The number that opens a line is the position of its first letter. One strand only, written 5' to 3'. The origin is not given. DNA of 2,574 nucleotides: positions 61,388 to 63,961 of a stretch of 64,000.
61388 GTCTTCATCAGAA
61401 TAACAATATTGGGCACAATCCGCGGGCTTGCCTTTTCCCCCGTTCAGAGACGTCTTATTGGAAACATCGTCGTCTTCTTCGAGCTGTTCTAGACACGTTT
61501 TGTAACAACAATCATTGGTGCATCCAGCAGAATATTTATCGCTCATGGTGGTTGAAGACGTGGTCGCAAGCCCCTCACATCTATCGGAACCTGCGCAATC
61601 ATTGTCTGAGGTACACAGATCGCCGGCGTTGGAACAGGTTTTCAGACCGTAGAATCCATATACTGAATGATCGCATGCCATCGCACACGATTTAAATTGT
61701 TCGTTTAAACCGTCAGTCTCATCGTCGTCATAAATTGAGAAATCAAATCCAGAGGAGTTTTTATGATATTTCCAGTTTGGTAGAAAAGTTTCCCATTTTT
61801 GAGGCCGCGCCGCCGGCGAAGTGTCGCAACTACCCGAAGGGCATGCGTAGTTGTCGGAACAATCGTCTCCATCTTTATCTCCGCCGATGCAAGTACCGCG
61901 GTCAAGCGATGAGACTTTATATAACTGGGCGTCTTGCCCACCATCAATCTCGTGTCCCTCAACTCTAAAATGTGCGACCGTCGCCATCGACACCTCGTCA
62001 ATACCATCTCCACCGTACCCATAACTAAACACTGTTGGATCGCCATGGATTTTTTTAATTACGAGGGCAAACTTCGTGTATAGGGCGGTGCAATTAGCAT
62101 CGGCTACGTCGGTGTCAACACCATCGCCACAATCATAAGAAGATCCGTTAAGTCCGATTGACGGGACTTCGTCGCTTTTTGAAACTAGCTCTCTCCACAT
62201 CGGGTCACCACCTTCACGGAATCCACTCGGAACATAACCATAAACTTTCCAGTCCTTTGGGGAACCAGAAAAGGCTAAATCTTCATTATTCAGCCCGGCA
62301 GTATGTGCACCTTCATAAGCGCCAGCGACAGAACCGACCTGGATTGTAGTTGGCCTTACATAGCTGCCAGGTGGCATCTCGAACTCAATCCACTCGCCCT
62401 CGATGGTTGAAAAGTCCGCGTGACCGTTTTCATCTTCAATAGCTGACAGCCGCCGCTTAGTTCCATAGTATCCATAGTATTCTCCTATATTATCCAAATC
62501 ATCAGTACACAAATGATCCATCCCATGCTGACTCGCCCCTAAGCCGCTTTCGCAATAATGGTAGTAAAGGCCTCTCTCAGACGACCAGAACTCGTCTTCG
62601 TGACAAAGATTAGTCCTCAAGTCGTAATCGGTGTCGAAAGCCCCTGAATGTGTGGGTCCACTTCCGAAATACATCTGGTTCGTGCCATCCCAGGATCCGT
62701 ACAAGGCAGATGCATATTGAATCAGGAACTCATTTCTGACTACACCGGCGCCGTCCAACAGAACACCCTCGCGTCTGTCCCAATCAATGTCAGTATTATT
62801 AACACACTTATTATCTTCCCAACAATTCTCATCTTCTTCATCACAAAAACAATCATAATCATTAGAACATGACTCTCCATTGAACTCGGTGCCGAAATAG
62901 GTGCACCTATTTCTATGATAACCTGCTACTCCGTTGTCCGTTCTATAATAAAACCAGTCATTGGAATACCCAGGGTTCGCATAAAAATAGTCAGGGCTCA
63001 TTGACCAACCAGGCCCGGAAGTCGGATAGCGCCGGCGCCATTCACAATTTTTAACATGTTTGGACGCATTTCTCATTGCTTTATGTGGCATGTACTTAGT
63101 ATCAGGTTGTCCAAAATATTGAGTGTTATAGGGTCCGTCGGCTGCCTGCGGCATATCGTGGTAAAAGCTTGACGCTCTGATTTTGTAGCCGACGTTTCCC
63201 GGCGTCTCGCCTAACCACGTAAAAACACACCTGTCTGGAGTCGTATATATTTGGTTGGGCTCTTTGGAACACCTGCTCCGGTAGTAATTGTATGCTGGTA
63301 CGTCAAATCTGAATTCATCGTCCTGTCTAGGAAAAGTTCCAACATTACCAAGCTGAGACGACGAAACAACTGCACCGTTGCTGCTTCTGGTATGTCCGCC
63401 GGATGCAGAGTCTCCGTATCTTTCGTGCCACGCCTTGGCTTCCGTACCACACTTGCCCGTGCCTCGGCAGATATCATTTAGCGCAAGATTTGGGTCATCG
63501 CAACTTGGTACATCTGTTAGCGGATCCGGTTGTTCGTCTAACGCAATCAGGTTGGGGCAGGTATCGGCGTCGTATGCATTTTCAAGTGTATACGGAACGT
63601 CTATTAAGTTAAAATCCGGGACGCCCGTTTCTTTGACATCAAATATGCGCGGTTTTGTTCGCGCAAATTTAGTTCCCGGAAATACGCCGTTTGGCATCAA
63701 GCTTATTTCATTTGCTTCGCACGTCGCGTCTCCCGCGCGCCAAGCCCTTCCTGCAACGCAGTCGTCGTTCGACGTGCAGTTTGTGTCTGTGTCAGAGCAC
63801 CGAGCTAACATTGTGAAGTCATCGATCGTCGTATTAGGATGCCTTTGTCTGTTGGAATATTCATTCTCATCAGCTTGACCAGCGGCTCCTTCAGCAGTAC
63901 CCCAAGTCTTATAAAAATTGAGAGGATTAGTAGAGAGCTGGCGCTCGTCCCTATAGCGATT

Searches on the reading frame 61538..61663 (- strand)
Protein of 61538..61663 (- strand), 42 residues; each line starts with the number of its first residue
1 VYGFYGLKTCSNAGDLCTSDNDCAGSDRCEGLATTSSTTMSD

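Call 13: search_protein_families(library=pfam, proteins=[window:61538-61663:-], max_evalue=10)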
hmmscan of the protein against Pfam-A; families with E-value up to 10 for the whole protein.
seq(42 aa): 3 families
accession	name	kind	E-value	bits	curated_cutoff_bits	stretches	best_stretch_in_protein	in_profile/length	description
PF00095.26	WAP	-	0.0055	17.4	20.8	1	9-29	12-29/41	WAP-type (Whey Acidic Protein) 'four-disulfide core'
PF24908.1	Ig_SIBA-E_2nd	-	0.1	13.2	27.8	1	8-25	97-114/117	Integrin beta-like protein A-E, second Ig-like domain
PF08116.16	Toxin_29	-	0.55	10.7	25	1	10-24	3-17/31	PhTx neurotoxin family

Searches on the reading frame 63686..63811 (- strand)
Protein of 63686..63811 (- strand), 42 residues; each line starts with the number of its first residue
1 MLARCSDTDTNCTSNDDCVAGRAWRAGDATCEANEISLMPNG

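Call 13: search_protein_families(library=pfam, proteins=[window:63686-63811:-], max_evalue=10)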
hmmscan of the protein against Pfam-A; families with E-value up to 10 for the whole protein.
seq(42 aa): 2 families
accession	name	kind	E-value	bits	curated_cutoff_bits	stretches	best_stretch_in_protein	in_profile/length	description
PF13933.12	HRXXH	-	0.034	14.2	27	1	1-33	114-144/245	Putative peptidase family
PF08087.16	Toxin_18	-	1.1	9.7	24.3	1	5-21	3-19/31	Conotoxin O-superfamily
